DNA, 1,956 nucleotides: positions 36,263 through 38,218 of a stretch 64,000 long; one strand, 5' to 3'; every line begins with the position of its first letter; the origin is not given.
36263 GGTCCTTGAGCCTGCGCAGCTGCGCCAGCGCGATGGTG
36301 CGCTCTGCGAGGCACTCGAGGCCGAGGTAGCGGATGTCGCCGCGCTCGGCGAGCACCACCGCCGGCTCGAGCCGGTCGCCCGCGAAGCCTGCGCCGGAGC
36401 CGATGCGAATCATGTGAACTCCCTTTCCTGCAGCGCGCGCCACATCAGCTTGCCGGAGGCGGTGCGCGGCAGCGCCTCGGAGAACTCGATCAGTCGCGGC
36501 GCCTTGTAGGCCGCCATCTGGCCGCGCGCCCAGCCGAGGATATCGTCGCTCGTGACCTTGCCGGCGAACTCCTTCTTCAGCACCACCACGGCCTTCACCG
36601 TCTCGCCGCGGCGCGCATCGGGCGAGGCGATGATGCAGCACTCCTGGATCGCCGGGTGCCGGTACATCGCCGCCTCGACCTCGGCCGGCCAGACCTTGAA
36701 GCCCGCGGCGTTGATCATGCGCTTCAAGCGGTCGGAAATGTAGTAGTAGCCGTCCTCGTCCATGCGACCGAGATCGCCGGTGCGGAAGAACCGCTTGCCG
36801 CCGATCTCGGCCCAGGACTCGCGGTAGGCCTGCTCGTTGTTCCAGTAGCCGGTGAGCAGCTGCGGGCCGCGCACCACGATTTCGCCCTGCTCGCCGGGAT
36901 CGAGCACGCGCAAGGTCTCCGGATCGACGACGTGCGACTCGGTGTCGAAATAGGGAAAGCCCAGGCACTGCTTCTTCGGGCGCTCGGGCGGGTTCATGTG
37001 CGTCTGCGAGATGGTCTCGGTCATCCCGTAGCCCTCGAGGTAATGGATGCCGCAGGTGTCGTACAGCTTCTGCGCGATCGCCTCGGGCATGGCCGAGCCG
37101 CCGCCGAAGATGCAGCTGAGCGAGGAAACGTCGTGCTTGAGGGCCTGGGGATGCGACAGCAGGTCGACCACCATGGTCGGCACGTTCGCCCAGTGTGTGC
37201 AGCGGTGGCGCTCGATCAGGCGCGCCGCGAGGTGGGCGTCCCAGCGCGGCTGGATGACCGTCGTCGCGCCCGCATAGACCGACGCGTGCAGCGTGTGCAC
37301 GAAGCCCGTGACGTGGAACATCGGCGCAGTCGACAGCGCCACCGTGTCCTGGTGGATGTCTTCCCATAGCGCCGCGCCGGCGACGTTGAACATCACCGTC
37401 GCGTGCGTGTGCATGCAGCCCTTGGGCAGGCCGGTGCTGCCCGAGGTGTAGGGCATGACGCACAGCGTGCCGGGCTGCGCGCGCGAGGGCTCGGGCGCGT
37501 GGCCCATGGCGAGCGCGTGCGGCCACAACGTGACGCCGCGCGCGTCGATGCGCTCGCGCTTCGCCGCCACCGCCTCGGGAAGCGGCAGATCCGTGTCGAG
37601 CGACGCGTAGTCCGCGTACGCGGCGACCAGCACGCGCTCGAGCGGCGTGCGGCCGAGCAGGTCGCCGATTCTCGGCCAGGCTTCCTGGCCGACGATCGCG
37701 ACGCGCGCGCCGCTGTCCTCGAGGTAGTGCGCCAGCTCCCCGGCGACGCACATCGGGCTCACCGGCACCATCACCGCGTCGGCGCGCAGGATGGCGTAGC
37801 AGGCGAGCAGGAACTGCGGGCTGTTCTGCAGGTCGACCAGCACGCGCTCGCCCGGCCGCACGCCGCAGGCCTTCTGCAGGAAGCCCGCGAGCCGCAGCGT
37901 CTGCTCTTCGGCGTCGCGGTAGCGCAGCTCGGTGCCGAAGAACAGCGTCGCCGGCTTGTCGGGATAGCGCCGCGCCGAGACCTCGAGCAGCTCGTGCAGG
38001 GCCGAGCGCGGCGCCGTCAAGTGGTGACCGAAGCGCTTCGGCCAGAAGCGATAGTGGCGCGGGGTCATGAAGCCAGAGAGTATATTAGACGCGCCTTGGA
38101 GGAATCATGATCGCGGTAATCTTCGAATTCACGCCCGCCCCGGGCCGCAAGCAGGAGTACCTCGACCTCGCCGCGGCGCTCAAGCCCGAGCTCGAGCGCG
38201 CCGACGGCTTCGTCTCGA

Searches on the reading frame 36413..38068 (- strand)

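Call 49: search_protein_families(library=pfam, proteins=[window:36413-38068:-], max_evalue=0.00001)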
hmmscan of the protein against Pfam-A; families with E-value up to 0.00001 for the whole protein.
window:36413-38068:- (552 aa): 2 families
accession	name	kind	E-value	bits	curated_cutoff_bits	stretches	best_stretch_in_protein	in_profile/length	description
PF00501.34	AMP-binding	-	7.8e-92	308.4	29.9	1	29-409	2-384/384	AMP-binding enzyme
PF13193.12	AMP-binding_C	-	3e-20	73.4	24.5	1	463-540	1-76/76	AMP-binding enzyme C-terminal domain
